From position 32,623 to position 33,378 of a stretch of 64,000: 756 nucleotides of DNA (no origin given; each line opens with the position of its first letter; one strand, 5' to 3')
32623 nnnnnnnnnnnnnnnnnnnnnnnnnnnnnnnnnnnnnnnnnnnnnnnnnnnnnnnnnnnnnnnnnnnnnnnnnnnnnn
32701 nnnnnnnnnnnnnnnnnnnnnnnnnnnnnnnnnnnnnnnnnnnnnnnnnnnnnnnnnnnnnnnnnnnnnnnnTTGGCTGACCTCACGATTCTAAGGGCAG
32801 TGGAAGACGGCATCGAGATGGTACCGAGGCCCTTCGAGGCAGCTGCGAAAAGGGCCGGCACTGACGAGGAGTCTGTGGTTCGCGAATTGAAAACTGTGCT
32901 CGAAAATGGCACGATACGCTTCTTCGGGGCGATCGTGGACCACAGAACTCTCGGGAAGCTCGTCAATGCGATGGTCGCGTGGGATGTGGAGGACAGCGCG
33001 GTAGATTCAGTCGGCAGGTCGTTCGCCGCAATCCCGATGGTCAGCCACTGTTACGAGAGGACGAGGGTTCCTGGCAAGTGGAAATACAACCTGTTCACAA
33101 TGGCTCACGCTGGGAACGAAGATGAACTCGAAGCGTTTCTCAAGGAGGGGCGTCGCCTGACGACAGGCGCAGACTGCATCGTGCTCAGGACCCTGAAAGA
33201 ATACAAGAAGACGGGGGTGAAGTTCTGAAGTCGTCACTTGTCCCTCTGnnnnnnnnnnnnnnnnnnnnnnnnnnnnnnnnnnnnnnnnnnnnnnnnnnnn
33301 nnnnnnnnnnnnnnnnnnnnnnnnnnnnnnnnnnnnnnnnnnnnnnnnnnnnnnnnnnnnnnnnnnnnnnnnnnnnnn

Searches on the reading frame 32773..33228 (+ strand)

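Call 74: search_protein_families(library=pfam, proteins=[window:32773-33228:+], max_evalue=0.0001)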
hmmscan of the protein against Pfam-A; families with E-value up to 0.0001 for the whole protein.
window:32773-33228:+ (151 aa): 2 families
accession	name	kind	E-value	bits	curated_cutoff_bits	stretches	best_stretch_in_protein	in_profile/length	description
PF17805.7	AsnC_trans_reg2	-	8.5e-24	83.9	27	1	60-145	2-86/86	AsnC-like ligand binding domain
PF22451.2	NirdL-like_HTH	-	2.3e-08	33.9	27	1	5-49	3-47/47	Siroheme decarboxylase NirDL-like HTH domain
